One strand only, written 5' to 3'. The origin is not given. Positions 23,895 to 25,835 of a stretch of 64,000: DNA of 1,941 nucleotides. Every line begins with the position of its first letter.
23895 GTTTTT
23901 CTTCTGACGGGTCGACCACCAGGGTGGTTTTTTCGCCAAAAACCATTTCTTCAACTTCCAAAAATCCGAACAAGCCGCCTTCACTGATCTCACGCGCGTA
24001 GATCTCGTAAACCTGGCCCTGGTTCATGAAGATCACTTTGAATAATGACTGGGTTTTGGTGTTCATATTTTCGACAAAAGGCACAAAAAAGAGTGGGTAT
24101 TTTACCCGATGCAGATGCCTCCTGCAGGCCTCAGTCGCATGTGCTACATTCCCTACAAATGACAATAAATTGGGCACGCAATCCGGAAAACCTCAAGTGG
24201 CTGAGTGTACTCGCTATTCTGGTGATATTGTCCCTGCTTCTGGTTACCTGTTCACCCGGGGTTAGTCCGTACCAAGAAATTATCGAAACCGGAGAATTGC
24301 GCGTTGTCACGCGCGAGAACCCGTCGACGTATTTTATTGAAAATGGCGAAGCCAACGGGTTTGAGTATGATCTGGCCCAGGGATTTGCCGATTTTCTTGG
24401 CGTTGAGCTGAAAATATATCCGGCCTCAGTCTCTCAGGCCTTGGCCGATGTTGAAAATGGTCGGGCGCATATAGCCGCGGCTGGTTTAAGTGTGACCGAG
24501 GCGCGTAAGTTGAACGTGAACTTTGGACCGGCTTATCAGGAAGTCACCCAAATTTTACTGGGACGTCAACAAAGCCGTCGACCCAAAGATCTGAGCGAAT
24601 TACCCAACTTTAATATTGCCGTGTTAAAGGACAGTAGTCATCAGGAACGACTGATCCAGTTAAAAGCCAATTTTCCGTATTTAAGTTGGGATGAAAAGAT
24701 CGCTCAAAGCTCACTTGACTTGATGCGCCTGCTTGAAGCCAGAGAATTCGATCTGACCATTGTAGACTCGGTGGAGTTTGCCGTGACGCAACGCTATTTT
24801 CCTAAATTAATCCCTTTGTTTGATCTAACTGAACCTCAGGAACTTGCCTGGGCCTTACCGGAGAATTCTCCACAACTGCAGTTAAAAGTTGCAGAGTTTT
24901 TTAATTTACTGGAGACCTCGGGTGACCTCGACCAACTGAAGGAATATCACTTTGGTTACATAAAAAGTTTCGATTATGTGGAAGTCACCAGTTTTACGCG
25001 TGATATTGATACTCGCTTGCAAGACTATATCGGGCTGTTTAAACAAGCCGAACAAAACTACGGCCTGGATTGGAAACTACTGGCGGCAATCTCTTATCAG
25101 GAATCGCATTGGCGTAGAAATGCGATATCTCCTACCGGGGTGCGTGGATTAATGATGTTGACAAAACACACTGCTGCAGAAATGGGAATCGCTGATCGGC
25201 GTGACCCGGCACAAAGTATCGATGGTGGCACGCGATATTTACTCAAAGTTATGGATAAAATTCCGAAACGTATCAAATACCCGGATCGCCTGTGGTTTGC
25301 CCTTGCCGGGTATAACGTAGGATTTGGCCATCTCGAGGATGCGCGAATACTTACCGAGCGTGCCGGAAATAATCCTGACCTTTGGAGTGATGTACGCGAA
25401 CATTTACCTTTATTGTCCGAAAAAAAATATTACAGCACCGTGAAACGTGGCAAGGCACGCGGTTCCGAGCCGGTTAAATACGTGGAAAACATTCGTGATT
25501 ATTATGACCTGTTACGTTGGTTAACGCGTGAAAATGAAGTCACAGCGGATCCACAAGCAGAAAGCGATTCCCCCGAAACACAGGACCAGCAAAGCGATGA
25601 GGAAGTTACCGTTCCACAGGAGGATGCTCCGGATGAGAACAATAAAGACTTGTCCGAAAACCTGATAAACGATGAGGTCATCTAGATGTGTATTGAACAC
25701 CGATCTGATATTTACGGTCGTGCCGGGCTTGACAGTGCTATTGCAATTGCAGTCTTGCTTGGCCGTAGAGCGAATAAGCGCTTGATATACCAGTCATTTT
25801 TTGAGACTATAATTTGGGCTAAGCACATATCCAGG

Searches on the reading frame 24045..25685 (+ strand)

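Call 36: search_protein_families(library=pfam, proteins=[window:24045-25685:+], max_evalue=0.001)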
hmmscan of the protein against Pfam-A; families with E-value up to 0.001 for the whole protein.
window:24045-25685:+ (546 aa): 2 families
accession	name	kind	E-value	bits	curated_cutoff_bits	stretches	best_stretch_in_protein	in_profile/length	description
PF01464.25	SLT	-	8.1e-24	83.9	21.3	1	331-434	2-105/117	Transglycosylase SLT domain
PF00497.25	SBP_bac_3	-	8e-22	77.9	26.4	1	85-304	1-131/132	Bacterial extracellular solute-binding proteins, family 3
